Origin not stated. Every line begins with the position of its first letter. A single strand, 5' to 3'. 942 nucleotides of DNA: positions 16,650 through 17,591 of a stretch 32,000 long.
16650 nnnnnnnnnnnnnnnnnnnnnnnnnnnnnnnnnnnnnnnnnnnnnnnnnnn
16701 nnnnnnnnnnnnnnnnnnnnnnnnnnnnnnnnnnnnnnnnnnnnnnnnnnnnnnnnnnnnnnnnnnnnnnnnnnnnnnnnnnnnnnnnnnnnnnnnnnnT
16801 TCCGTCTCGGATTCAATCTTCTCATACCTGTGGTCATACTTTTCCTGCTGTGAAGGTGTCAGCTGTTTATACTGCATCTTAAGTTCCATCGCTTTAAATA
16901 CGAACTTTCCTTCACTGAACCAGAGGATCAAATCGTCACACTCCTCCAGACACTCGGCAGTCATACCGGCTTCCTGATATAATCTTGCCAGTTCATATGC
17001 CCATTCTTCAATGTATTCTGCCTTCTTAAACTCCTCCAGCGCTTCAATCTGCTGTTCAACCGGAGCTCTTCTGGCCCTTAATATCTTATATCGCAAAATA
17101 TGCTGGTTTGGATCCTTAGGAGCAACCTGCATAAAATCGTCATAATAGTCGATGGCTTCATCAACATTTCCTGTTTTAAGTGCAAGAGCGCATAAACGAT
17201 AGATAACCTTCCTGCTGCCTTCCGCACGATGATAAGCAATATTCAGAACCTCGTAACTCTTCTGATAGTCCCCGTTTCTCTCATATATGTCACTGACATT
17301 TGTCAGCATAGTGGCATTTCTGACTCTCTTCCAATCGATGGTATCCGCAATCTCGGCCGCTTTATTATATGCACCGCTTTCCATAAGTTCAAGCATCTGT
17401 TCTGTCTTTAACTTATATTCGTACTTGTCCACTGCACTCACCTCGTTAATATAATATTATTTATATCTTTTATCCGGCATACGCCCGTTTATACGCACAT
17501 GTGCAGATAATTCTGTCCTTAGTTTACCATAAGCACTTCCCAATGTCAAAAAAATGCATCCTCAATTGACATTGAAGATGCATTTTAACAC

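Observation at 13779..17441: Giant TPR / ~700-aa poly-acidic / AAA+ protein with an EccA/SpoVK-like module and a Walker B DE-to-EK substitution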

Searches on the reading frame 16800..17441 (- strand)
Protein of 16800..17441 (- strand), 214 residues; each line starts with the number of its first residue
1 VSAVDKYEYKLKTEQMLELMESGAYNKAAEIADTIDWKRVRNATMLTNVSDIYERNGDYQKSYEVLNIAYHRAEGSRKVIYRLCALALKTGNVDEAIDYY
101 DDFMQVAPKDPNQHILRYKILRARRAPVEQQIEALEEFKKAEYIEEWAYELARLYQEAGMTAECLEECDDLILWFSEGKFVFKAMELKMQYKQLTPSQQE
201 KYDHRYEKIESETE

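Call 5: search_protein_families(library=pfam, proteins=[window:16800-17441:-], max_evalue=1)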
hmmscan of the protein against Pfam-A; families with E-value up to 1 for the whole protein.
window:16800-17441:- (214 aa): 15 families
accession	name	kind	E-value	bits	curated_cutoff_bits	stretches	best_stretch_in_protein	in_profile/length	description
PF14559.12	TPR_19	-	3.6e-08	34.1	25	1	56-117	4-65/68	Tetratricopeptide repeat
PF07719.23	TPR_2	-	2.9e-06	27.4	27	1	80-109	4-33/34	Tetratricopeptide repeat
PF13428.12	TPR_14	-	3.6e-06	27.6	23.5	2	82-112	6-36/44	Tetratricopeptide repeat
PF13424.12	TPR_12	-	3.5e-05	24.3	30.1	0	81-113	6-44/77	Tetratricopeptide repeat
PF13176.12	TPR_7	-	0.00021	21.6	27.9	1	88-111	10-33/36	Tetratricopeptide repeat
PF13174.12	TPR_6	-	0.00047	21.1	26.3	0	87-109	10-32/33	Tetratricopeptide repeat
PF08774.17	VRR_NUC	-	0.0054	17.2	23.8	1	168-203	64-100/116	VRR-NUC domain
PF13181.12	TPR_8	-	0.0059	17.1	25.7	0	44-66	2-24/34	Tetratricopeptide repeat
PF13432.12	TPR_16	-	0.011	16.6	32.7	1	52-102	6-56/65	Tetratricopeptide repeat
PF09278.17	MerR-DNA-bind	-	0.051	14.7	25.4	1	112-140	32-60/65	MerR, DNA binding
PF25064.1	ARM_TT21_5th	-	0.06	14.1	27.8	1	49-149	7-106/117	TT21 fifth ARM repeats domain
PF00515.34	TPR_1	-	0.068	13.5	27.8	1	80-101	4-25/34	Tetratricopeptide repeat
PF24603.1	TPR_30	-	0.13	13.1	29.7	1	18-101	14-96/100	Tetratricopeptide repeat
PF01535.26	PPR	-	0.14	12.9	25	0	89-102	12-25/31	PPR repeat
PF13838.12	Clathrin_H_link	-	0.18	12.3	27.8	1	11-53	8-50/66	Clathrin-H-link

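Call 6: search_protein_families(library=ncbifam, proteins=[window:16800-17441:-], max_evalue=1)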
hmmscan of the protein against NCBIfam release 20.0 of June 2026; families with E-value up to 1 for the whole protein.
window:16800-17441:- (214 aa): 10 families
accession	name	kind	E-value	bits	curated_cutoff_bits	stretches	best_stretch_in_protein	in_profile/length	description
TIGR02917.1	PEP_TPR_lipo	equivalog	2.6e-10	38.9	312.2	1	17-179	439-601/899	XrtA/PEP-CTERM system TPR-repeat protein PrsT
NF040959.1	MamA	equivalog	1.4e-07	31.1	200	1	19-146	81-204/204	magnetosome protein MamA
NF052400.1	M48_BAM_BepA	equivalog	9.3e-05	21.4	570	1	14-126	312-424/483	beta-barrel assembly-enhancing protease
TIGR02521.1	type_IV_pilW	equivalog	0.0015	18.1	154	1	42-123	134-215/234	type IV pilus biogenesis/stability protein PilW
TIGR03302.1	OM_YfiO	subfamily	0.011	15.3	81.4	1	61-120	54-113/239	outer membrane protein assembly factor BamD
NF006226.0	PRK08356.1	equivalog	0.018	14.8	189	1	116-159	127-170/195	hypothetical protein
NF052415.1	T3SS_chap_SctY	equivalog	0.022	15.3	70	1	46-123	9-89/106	type III secretion apparatus assembly chaperone SctY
NF041522.1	TPR_sll0314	equivalog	0.024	13.9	225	1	81-142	183-248/275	Sll0314/Alr1548 family TPR repeat-containing protein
NF053520.1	HK_Porph_FimS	equivalog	0.026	12.8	600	1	25-67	267-308/618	sensor histidine kinase FimS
NF052230.1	T9SS_PorE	exception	0.085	11.1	600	1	32-143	46-154/648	PorE family type IX secretion system protein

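Call 46: predict_structure(alignment_id=A3)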
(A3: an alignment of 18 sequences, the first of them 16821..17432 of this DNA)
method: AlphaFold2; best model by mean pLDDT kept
length: 204 residues; sequences in the alignment: 18
mean_pLDDT: 96.0   pTM: 0.86
mean pLDDT of the five models: 96.0, 95.6, 95.0, 94.8, 94.6
residues with pLDDT >= 90: 196; 70-90: 8; 50-70: 0; < 50: 0
segments of 3 or more residues with pLDDT < 50: none
pLDDT, mean of each block of 10 residues (from residue 1): 94 96 97 94 97 96 95 93 96 98 97 98 98 98 98 98 97 92 97 94 83
secondary structure, 60 per line:
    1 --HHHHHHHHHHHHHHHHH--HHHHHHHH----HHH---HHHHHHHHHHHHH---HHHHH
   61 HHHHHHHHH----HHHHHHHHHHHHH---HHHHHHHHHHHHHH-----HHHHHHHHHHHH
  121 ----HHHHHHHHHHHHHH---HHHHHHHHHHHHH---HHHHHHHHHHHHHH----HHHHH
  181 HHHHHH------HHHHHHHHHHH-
elements in order: H3-19 H22-29 H40-52 H56-69 H74-86 H90-103 H109-120 H125-138 H142-154 H158-171 H176-186 H193-203

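Call 50: fold_search(model_id=the predicted structure, library=pdb)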
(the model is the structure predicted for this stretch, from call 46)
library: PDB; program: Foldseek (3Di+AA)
matches with E <= 10: 1658; with E <= 0.001: 225
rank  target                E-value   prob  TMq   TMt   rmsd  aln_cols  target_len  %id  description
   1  8chy                  5.0e-07  1.00  0.66  0.51   4.9       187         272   19  Crystal structure of an 8-repeat consensus TPR superhelix with Zinc. (released 2024-02-21)
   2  9qhc_B                7.6e-07  1.00  0.67  0.52   4.7       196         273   21  Crystal structure of 8-repeat CTPR protein with eliminated coordination sites (released 2025-10-22)
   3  9qhb                  1.2e-06  1.00  0.67  0.52   4.5       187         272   18  Crystal structure of 16-repeat CTPR protein with eliminated coordination sites (released 2025-10-22)
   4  9qhc_A                1.6e-06  1.00  0.67  0.51   4.3       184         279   20  Crystal structure of 8-repeat CTPR protein with eliminated coordination sites (released 2025-10-22)
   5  6eou                  6.8e-06  1.00  0.63  0.40   4.6       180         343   12  O-GlcNAc transferase TPR domain with the intellectual disability associated mutation L254F (released 2018-05-09)
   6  4xi0_B                1.1e-05  1.00  0.64  0.72   3.1       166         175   17  MamA 41-end from Desulfovibrio magneticus RS-1 (released 2015-08-19)
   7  5lfm_B                1.2e-05  1.00  0.63  0.71   3.3       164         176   16  MamA RS-1 ArsTM double mutant (released 2017-08-02)
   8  5lfm_A                1.2e-05  1.00  0.63  0.71   3.3       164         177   16  MamA RS-1 ArsTM double mutant (released 2017-08-02)
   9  5lfm_F                1.2e-05  1.00  0.63  0.70   3.3       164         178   16  MamA RS-1 ArsTM double mutant (released 2017-08-02)
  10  5lfl_A                1.3e-05  1.00  0.64  0.72   3.2       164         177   16  MamA RS-1 ArsTM double mutant (released 2017-08-02)
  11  5lfl_F                1.3e-05  1.00  0.64  0.72   3.2       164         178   16  MamA RS-1 ArsTM double mutant (released 2017-08-02)
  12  5lfl_D                1.3e-05  1.00  0.66  0.75   3.2       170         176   16  MamA RS-1 ArsTM double mutant (released 2017-08-02)
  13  4xi0_D                1.4e-05  1.00  0.64  0.73   3.1       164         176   16  MamA 41-end from Desulfovibrio magneticus RS-1 (released 2015-08-19)
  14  4xi0_A                1.5e-05  1.00  0.64  0.72   3.1       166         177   17  MamA 41-end from Desulfovibrio magneticus RS-1 (released 2015-08-19)
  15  5lfl_B                1.7e-05  1.00  0.65  0.75   3.2       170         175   16  MamA RS-1 ArsTM double mutant (released 2017-08-02)
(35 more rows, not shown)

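Call 62: search_protein_families(library=padloc, proteins=[window:16821-17432:-], max_evalue=0.01)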
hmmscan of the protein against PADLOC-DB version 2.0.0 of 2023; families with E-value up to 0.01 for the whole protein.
window:16821-17432:- (204 aa): 0 families

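Call 67: find_homologous_proteins(query=A3, max_evalue=0.00001)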
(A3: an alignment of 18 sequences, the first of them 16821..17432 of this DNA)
Query A3 (18 sequences) (204 aa, profile of the alignment): 592 proteins with E <= 0.00001 among 3113 candidates; the best 120 are listed.
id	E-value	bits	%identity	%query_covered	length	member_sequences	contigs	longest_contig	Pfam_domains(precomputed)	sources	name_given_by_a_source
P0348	2.6e-96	339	59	99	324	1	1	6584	PF00515.35,PF13428.13,PF07719.24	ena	-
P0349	4.2e-93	329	72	99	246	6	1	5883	PF14559.13,PF13428.13,PF13181.13,PF07719.24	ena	-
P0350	5.4e-93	329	51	98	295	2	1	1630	PF14559.13,PF00515.35,PF13424.13,PF13181.13,PF07719.24,PF13174.13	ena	-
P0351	5.5e-93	329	72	99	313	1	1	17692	PF13428.13,PF13181.13,PF07719.24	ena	-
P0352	5.7e-93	329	49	98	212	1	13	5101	PF14559.13,PF00515.35,PF12895.14,PF13424.13,PF13432.13,PF13428.13,PF13181.13,PF07719.24,PF13174.13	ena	-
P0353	6.1e-93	328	49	98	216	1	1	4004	PF14559.13,PF00515.35,PF12895.14,PF13424.13,PF13432.13,PF13428.13,PF13181.13,PF07719.24,PF13174.13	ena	-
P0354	6.2e-93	328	49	99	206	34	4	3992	PF14559.13,PF00515.35,PF12895.14,PF13424.13,PF13432.13,PF13428.13,PF13181.13,PF07719.24,PF13174.13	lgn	-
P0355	6.2e-93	328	49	98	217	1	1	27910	PF14559.13,PF00515.35,PF12895.14,PF13424.13,PF13432.13,PF13428.13,PF13181.13,PF07719.24,PF13174.13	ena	-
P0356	6.2e-93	328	49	98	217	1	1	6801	PF14559.13,PF00515.35,PF12895.14,PF13424.13,PF13432.13,PF13428.13,PF13181.13,PF07719.24,PF13174.13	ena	-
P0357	6.2e-93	328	50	98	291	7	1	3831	PF13424.13,PF13181.13,PF07719.24,PF13174.13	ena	-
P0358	6.3e-93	328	49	98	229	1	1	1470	PF14559.13,PF00515.35,PF13424.13,PF13176.13,PF13432.13,PF13428.13,PF13181.13,PF07719.24,PF13174.13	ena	-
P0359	6.4e-93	328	49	98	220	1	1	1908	PF14559.13,PF00515.35,PF12895.14,PF13424.13,PF13432.13,PF13428.13,PF13181.13,PF07719.24,PF13174.13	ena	-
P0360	6.5e-93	328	72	99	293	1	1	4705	PF13428.13,PF13181.13,PF07719.24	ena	-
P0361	7.1e-93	328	49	98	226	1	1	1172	PF14559.13,PF00515.35,PF12895.14,PF13424.13,PF13432.13,PF13428.13,PF13181.13,PF07719.24,PF13174.13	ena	-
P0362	8.0e-93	328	49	98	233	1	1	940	PF14559.13,PF00515.35,PF13424.13,PF13432.13,PF13428.13,PF13181.13,PF07719.24,PF13174.13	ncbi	-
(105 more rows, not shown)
